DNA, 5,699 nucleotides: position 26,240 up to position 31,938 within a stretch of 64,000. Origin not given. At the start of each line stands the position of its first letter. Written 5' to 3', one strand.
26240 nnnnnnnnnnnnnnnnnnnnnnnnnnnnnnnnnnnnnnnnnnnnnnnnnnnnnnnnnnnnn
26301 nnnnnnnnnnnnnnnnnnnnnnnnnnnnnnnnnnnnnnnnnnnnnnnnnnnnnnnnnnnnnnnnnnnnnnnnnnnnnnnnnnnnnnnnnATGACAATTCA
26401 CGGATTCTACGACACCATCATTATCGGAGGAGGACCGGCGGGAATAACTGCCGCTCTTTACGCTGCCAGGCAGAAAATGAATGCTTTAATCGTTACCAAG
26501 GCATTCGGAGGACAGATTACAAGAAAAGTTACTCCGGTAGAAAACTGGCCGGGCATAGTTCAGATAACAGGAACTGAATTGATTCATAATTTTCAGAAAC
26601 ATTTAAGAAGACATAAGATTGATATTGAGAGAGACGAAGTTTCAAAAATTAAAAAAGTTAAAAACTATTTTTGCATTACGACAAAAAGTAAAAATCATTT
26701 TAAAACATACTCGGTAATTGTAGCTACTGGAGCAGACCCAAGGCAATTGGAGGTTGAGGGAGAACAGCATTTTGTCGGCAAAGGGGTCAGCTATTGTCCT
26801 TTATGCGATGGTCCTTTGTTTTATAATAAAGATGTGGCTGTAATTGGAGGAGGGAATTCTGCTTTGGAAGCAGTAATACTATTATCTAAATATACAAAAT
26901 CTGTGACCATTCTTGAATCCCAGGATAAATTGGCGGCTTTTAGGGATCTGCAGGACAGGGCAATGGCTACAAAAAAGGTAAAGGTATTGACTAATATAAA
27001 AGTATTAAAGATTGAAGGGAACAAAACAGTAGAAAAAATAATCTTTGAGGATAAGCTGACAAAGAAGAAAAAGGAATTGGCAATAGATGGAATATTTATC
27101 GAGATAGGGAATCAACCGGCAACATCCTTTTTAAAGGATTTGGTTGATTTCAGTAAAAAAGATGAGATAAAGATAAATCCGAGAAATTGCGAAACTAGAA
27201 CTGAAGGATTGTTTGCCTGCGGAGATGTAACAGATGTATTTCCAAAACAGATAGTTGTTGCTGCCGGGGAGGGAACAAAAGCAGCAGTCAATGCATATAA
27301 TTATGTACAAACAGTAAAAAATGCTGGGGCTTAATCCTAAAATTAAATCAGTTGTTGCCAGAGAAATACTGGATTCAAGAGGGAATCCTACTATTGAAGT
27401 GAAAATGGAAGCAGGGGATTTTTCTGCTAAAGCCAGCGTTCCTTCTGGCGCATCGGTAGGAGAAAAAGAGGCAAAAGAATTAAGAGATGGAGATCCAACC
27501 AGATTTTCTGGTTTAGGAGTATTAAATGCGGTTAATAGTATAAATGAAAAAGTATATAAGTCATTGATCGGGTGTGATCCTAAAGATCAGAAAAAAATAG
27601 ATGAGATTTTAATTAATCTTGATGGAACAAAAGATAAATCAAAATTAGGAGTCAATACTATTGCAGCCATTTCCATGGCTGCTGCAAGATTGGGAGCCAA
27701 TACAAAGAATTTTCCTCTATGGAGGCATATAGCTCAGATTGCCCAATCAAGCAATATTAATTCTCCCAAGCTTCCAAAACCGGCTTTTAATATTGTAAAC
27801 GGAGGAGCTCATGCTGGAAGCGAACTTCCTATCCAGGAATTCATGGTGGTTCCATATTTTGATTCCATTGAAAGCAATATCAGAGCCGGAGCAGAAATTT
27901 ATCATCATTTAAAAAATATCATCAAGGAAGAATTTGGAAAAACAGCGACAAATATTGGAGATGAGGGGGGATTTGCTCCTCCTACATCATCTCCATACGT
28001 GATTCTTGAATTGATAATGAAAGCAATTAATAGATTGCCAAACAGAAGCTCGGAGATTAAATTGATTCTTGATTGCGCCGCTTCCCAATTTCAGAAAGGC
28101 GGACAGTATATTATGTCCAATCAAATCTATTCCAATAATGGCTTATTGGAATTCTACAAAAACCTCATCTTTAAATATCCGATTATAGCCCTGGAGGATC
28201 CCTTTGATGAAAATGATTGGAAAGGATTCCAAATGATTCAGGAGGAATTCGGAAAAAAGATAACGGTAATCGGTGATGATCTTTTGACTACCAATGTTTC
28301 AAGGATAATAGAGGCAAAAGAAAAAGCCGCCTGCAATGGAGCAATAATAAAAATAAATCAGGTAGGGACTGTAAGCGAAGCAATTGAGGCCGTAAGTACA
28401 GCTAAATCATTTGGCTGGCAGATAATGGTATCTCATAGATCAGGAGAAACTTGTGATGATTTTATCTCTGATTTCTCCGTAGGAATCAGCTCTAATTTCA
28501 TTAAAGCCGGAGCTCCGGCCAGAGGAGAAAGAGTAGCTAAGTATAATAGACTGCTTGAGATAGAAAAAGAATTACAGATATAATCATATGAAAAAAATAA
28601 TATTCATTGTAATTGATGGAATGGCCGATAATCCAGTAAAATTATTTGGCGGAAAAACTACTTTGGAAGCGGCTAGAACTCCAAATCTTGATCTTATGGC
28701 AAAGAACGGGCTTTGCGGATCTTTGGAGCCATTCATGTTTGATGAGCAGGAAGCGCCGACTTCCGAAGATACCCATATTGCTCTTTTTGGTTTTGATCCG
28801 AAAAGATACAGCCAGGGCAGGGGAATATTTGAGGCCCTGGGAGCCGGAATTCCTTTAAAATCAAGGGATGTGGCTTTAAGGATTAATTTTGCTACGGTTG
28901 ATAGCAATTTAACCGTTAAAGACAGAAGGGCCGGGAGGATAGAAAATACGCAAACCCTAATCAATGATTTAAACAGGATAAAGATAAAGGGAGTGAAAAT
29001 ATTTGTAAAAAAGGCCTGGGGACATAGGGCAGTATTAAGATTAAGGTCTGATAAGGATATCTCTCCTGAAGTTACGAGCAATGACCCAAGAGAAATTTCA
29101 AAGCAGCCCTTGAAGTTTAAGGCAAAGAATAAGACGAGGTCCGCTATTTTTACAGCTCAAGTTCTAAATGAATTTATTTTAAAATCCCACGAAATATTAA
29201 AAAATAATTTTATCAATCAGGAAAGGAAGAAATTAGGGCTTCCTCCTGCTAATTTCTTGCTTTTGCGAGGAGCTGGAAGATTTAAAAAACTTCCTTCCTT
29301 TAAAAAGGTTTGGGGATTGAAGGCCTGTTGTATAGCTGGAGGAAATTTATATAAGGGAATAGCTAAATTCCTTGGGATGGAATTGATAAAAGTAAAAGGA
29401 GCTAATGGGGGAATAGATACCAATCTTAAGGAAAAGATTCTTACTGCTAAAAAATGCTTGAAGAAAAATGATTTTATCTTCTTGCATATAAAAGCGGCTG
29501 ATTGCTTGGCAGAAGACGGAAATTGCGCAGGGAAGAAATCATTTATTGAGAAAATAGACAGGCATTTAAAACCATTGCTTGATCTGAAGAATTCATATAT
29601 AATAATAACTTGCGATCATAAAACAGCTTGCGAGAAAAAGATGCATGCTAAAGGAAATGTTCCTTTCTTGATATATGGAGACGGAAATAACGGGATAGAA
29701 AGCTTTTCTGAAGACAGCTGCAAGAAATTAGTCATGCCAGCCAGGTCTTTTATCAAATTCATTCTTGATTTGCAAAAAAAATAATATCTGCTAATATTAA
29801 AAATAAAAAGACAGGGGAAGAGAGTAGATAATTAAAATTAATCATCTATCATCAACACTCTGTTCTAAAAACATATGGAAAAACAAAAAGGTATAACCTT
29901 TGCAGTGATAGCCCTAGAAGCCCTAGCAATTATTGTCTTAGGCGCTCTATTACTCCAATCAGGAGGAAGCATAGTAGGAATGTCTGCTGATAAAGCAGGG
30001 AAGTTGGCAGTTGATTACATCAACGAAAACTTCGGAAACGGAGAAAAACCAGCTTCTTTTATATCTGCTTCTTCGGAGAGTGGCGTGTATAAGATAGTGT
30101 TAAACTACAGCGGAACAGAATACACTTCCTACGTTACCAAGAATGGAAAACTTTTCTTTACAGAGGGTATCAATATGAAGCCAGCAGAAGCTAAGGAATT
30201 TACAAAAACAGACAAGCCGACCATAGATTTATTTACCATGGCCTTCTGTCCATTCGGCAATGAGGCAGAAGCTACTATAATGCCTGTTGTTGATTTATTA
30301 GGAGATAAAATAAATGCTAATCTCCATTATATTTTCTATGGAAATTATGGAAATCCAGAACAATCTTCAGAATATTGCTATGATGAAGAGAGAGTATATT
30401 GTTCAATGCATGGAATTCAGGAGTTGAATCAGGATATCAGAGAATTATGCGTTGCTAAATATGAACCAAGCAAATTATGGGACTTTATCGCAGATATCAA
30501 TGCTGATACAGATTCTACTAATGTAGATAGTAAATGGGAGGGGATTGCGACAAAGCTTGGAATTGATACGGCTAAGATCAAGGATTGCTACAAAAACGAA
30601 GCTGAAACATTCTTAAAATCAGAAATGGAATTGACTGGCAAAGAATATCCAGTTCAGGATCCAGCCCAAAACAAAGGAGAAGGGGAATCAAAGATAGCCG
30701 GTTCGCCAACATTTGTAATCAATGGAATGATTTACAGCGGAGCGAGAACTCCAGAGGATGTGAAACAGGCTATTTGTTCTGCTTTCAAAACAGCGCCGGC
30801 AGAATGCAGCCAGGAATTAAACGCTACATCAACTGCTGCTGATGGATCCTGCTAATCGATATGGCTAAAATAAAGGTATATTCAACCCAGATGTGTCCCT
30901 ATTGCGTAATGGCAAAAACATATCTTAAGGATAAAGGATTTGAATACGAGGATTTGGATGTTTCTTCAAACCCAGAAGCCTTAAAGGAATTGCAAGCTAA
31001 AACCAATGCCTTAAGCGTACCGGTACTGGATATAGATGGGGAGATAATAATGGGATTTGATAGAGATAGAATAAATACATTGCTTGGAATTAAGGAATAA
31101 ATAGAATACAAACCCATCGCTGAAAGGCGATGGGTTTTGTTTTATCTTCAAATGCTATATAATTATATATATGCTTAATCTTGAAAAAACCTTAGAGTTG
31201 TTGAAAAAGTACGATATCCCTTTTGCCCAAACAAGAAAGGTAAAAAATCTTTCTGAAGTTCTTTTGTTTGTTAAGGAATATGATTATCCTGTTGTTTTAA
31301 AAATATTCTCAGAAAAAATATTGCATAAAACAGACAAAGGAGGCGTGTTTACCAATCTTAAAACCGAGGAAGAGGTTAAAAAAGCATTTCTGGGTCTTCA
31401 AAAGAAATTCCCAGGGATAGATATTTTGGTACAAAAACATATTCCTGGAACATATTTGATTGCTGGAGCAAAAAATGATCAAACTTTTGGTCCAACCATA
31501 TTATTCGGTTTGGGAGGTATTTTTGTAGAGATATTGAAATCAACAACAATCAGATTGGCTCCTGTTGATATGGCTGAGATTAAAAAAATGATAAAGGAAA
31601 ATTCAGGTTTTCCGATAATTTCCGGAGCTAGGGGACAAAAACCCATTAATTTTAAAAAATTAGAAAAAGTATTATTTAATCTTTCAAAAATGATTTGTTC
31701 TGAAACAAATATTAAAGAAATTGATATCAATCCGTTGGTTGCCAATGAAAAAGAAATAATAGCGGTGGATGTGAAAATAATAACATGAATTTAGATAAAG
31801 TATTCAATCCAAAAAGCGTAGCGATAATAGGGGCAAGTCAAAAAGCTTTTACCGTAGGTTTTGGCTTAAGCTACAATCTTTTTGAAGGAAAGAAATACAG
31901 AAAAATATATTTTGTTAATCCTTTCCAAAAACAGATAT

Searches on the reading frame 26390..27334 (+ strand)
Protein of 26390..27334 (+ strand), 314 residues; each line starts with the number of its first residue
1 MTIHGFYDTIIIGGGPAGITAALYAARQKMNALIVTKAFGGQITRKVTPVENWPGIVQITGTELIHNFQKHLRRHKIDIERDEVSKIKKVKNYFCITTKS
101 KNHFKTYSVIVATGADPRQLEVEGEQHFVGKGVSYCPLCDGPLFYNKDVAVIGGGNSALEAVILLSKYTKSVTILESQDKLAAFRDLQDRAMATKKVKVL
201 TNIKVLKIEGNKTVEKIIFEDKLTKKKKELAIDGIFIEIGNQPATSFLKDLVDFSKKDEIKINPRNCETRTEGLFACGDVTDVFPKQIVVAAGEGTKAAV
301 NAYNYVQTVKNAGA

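Call 58: search_protein_families(library=pfam, proteins=[window:26390-27334:+], max_evalue=0.001)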
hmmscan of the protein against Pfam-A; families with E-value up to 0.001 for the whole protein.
window:26390-27334:+ (314 aa): 11 families
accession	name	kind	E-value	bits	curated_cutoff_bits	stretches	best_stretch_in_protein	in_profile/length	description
PF07992.20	Pyr_redox_2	-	8.4e-44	150.6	26.1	1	7-295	1-291/291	Pyridine nucleotide-disulphide oxidoreductase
PF13738.12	Pyr_redox_3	-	1.1e-30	107.4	30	1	58-278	77-305/305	Pyridine nucleotide-disulphide oxidoreductase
PF00070.33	Pyr_redox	-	1.7e-13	51.3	22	1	149-221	2-81/82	Pyridine nucleotide-disulphide oxidoreductase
PF03486.20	HI0933_like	-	2.5e-11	43.9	50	1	8-46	2-38/244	HI0933-like protein Rossmann domain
PF01134.28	GIDA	-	1.4e-09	37.9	22.1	0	8-38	1-31/391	Glucose inhibited division protein A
PF00890.30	FAD_binding_2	-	2e-09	37.6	20.4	1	8-40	1-33/414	FAD binding domain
PF12831.13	FAD_oxidored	-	5.1e-09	36.4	27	1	8-74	1-70/416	FAD dependent oxidoreductase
PF01266.30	DAO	-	9.7e-09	35.6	27.9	0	8-40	1-34/353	FAD dependent oxidoreductase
PF13450.12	NAD_binding_8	-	1.7e-08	35.1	21.9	0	11-67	1-54/68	NAD(P)-binding Rossmann-like domain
PF01946.23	Thi4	-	4.7e-05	23.2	26.2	0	8-41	19-55/235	Thi4 family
PF01494.25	FAD_binding_3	-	0.00024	20.9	22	0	8-37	3-32/349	FAD binding domain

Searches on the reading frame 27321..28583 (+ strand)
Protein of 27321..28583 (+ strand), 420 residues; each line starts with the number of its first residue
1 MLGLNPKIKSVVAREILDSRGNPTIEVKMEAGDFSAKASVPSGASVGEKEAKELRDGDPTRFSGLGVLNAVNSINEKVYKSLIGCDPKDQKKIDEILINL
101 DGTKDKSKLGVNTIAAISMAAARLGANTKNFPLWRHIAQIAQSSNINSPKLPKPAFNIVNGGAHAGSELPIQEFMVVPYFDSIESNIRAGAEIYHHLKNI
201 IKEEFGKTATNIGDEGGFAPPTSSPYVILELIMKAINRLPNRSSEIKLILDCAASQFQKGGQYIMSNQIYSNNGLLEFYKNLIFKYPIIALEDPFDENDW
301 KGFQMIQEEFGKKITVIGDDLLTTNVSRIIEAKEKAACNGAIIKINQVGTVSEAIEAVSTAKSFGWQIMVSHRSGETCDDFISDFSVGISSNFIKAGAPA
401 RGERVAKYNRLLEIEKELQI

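Call 58: search_protein_families(library=pfam, proteins=[window:27321-28583:+], max_evalue=0.001)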
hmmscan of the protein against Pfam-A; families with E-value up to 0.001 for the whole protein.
window:27321-28583:+ (420 aa): 3 families
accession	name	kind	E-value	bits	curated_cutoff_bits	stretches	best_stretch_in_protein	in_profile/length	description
PF00113.28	Enolase_C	-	6.2e-94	315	21.5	1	151-418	4-281/296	Enolase, C-terminal TIM barrel domain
PF03952.21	Enolase_N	-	3e-49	167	35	1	8-137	1-131/131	Enolase, N-terminal domain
PF13378.12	MR_MLE_C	-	0.00015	22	29.4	1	267-370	52-152/219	Enolase C-terminal domain-like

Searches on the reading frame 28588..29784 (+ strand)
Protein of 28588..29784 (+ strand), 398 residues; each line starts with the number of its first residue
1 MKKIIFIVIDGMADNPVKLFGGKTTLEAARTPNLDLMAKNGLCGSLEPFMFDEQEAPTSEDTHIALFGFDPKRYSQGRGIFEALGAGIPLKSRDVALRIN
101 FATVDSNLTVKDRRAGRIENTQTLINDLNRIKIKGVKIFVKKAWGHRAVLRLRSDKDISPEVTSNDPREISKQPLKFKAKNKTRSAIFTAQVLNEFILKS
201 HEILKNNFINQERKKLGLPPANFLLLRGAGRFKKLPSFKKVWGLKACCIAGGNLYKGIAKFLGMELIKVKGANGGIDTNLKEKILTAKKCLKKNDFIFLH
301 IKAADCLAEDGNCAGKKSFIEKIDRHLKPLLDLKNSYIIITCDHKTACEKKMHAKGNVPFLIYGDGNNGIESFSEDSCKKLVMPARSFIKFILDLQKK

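Call 58: search_protein_families(library=pfam, proteins=[window:28588-29784:+], max_evalue=0.001)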
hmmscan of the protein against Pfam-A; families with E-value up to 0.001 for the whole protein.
window:28588-29784:+ (398 aa): 2 families
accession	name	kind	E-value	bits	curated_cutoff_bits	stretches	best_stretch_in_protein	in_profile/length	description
PF01676.23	Metalloenzyme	-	1.2e-39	136.8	24.3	1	2-374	1-228/252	Metalloenzyme superfamily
PF10143.14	PhosphMutase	-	2.7e-39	135.2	21.5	1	38-210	1-170/170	2,3-bisphosphoglycerate-independent phosphoglycerate mutase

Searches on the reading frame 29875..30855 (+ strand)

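Call 89: search_protein_families(library=pfam, proteins=[window:29875-30855:+], max_evalue=0.00001)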
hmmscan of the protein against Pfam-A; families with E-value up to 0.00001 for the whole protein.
window:29875-30855:+ (326 aa): 1 family
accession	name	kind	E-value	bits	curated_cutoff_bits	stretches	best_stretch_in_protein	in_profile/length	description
PF25011.1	VSR_TRX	-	2.2e-08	34.5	27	1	165-301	69-208/208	Vacuolar sorting receptor thioredoxin-like domain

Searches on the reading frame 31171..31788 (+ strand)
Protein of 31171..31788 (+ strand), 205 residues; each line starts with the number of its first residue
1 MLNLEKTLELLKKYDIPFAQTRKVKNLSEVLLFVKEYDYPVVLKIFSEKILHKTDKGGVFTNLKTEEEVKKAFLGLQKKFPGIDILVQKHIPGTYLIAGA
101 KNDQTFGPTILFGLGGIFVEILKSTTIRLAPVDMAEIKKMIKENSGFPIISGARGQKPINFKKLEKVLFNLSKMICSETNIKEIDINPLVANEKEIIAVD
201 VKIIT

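Call 89: search_protein_families(library=pfam, proteins=[window:31171-31788:+], max_evalue=0.00001)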
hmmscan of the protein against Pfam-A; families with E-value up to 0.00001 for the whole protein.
window:31171-31788:+ (205 aa): 1 family
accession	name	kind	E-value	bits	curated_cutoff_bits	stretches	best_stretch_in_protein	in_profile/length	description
PF13549.11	ATP-grasp_5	-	5.2e-59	199.7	27.6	1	2-204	10-220/221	ATP-grasp domain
